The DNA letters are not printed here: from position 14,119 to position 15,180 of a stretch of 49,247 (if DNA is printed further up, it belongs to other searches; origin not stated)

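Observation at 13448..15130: AT-rich two-gene cassette pairing a PD-(D/E)xK nuclease with an HhH-GPD glycosylase-like protein and no methyltransferase: candidate base-excision/nuclease defence module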

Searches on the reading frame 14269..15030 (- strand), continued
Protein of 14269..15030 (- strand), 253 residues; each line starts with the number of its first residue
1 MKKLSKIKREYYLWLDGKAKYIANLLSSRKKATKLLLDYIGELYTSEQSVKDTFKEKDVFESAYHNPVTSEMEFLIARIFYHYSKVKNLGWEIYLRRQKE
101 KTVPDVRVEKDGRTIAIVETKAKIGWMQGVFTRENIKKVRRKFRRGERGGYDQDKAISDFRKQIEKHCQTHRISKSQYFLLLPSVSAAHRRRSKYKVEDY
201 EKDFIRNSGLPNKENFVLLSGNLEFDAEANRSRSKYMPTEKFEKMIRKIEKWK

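Call 40: search_protein_families(library=pfam, proteins=[L039:1003-2016:+, L039:3050-4180:+, L013:1805-3229:+, L013:4141-4917:+, L012:1907-3415:+, L012:1-1146:+, L024:657-1202:+, L024:1972-2634:+, L019:3831-5273:+, L025:983-1540:+], max_evalue=0.01)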
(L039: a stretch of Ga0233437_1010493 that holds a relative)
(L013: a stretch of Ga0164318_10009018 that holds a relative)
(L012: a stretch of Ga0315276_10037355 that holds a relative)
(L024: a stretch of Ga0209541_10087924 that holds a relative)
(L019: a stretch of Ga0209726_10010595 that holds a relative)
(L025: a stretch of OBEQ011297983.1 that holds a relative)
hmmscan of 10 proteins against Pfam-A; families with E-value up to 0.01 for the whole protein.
L039:1003-2016:+ (337 aa): 2 families
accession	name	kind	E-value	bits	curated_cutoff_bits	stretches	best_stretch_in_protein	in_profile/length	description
PF02518.31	HATPase_c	-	4.9e-05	24.2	26.4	1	158-254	4-83/111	Histidine kinase-, DNA gyrase B-, and HSP90-like ATPase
PF13581.12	HATPase_c_2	-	0.0001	22.8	27.4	1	150-255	22-109/127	Histidine kinase-like ATPase domain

L039:3050-4180:+ (376 aa): 0 families

L013:1805-3229:+ (474 aa): 0 families

L013:4141-4917:+ (258 aa): 0 families

L012:1907-3415:+ (502 aa): 1 family
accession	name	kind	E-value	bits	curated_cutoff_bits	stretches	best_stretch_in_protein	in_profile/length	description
PF11074.14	DUF2779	-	1.8e-36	125.6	23.3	1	306-431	1-126/126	Domain of unknown function(DUF2779)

L012:1-1146:+ (381 aa): 0 families

L024:657-1202:+ (181 aa): 1 family
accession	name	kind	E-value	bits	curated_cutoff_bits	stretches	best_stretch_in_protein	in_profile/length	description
PF01661.27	Macro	-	9.4e-44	148.6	22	1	37-145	1-117/118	Macro domain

L024:1972-2634:+ (220 aa): 0 families

L019:3831-5273:+ (480 aa): 2 families
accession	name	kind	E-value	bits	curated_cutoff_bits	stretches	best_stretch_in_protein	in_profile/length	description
PF14403.11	CP_ATPgrasp_2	-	2.2e-05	24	32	1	362-421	280-339/374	Circularly permuted ATP-grasp type 2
PF04174.18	CP_ATPgrasp_1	-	0.0023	17.4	23.1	1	363-414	281-332/332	A circularly permuted ATPgrasp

L025:983-1540:+ (185 aa): 0 families

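Call 73: find_encoding_contigs(protein=P0122, flank=5000, max_places=3)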
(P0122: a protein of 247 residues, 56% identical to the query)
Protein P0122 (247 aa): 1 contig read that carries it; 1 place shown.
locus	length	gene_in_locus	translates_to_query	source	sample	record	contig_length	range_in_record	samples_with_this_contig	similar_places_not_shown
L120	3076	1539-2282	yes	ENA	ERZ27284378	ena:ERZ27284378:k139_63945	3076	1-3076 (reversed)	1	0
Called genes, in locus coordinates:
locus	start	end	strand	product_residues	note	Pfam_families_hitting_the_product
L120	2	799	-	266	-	?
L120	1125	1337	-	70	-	-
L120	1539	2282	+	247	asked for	-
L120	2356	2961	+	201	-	-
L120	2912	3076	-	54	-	?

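Call 74: find_encoding_contigs(protein=P0127, flank=5000, max_places=3)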
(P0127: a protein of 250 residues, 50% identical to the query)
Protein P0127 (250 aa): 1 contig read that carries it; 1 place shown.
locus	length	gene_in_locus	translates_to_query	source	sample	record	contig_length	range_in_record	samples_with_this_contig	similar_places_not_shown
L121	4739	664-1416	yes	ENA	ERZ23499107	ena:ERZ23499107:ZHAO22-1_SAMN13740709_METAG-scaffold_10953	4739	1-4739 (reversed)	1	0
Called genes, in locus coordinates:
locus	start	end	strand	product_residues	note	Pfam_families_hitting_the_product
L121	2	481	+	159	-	?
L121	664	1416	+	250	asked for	-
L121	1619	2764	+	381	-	PF12705:PDDEXK_1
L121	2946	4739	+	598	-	?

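Call 77: find_related_loci(query=A2, collection=viral_contigs, flank=6000)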
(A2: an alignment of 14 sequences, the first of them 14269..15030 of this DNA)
Query A2 (253 aa) in viral_contigs; peptide patterns used: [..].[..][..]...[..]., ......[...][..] (x = any residue, [..] = any of these).
89 stretches matched a pattern, but none encodes a relative of the query by tblastn (E <= 1e-3).

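Call 79: search_dna_similar(query=window:14269-15030:-, collection=plasmids, mode=protein, max_evalue=0.001)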
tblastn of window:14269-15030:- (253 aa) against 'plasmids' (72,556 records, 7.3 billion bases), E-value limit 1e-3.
No match.

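Call 82: search_solved_structures(query=A2, max_evalue=10, show_alignments=2)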
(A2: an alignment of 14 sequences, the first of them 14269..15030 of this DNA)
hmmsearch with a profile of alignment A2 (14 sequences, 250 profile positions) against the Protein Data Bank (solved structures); distinct sequences matched with E-value up to 10: 0.

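Call 83: fold_search(model_id=the predicted structure, library=viral)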
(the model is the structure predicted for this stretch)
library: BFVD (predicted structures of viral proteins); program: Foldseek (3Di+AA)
matches with E <= 10: 172; with E <= 0.001: 0
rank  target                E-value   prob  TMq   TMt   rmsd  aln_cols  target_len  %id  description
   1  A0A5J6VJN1            4.5e-02  0.93  0.22  0.24   6.8       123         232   17  ERCC4 domain-containing protein EP364R [Megaviridae environmental sample]
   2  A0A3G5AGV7            5.9e-02  0.69  0.30  0.19   8.2       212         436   14  ERCC4 domain-containing protein EP364R [Sylvanvirus sp.]
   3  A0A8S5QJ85            7.4e-02  0.69  0.24  0.22   8.7       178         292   14  Restriction endonuclease [Siphoviridae sp. ctezl47]
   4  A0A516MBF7            1.5e-01  0.44  0.19  0.20   8.8       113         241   18  (no name in the UniProt tables at hand)
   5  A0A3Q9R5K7            1.5e-01  0.18  0.19  0.19  12.5       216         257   12  (no name in the UniProt tables at hand)
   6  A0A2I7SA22            2.3e-01  0.60  0.18  0.23   7.6       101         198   14  (no name in the UniProt tables at hand)
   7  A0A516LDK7            3.4e-01  0.47  0.17  0.26   5.1        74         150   20  (no name in the UniProt tables at hand)
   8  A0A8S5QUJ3            4.0e-01  0.21  0.19  0.36  14.1       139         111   18  Nuclease [Siphoviridae sp. ctf4O12]
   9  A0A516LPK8            4.4e-01  0.16  0.15  0.30  15.2       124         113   20  (no name in the UniProt tables at hand)
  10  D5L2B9                4.7e-01  0.15  0.22  0.29  13.9       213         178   11  Restriction endonuclease type IV Mrr domain-containing protein [uncultured virus]
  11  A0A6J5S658            4.9e-01  0.23  0.13  0.31  12.7        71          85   17  VRR-NUC domain containing protein [uncultured Caudovirales phage]
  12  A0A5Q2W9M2            5.2e-01  0.33  0.16  0.27   8.7        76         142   18  (no name in the UniProt tables at hand)
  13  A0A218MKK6            5.2e-01  0.30  0.13  0.23   4.4        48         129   21  Uncharacterized protein [uncultured virus]
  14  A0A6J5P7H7            5.2e-01  0.18  0.16  0.26  18.0       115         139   21  Uncharacterized protein (Fragment) [uncultured Caudovirales phage]
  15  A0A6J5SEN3            5.5e-01  0.57  0.13  0.22   2.7        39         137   20  Uncharacterized protein [uncultured Caudovirales phage]
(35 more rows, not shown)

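Call 92: search_protein_representatives(alignment_id=A2)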
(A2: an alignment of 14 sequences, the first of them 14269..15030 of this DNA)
Query: 14 sequences, 250 profile positions. Proteins with E-value up to 0.001 (for the whole library): 110; up to 1e-10: 97; up to 1e-30: 72. The best 110 are listed.
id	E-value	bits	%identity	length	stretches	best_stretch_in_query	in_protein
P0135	8.0e-108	375.9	-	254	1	1-248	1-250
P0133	1.6e-101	355.3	-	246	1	2-249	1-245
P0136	1.7e-94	332.3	-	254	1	2-249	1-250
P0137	6.5e-87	307.4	-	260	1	7-248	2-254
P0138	1.5e-86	306.2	-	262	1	1-249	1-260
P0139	3.7e-86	304.9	-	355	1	4-248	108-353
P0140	1.8e-84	299.5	-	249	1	5-248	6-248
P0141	8.4e-84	297.2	-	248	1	1-247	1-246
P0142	2.6e-83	295.6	-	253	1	4-248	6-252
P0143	8.0e-82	290.8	-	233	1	2-246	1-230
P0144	4.7e-81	288.2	-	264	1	2-245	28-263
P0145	1.2e-80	286.9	-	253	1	4-247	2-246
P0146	1.6e-79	283.2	-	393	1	8-247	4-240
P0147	1.8e-79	283.0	-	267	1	3-248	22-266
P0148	2.5e-79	282.6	-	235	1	3-247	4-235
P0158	6.3e-75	268.2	-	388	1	6-247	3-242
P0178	1.9e-61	224.0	-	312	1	8-248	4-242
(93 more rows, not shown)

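Call 94: search_protein_families(library=pfam, proteins=[P0146, P0158, P0139, P0178], max_evalue=1)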
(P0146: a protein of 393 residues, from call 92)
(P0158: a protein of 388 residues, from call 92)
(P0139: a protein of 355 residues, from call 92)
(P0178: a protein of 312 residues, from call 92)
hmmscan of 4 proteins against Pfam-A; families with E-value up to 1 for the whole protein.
P0146 (393 aa): 0 families

P0158 (388 aa): 1 family
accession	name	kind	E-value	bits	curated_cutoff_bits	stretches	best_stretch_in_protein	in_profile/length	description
PF20161.5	VpsR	-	0.19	11.9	23.7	1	79-120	24-63/121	VpsR domain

P0139 (355 aa): 1 family
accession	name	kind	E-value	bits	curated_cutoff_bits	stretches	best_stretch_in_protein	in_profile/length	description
PF24698.1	DUF7662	-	5.9e-13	48.9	26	1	4-76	1-68/72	Domain of unknown function (DUF7662)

P0178 (312 aa): 1 family
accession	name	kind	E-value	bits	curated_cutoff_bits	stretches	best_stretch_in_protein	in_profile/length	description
PF21927.1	McpB_HAMP_2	-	0.2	12.2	27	1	120-140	21-41/49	Methyl-accepting chemotaxis protein McpB, second HAMP domain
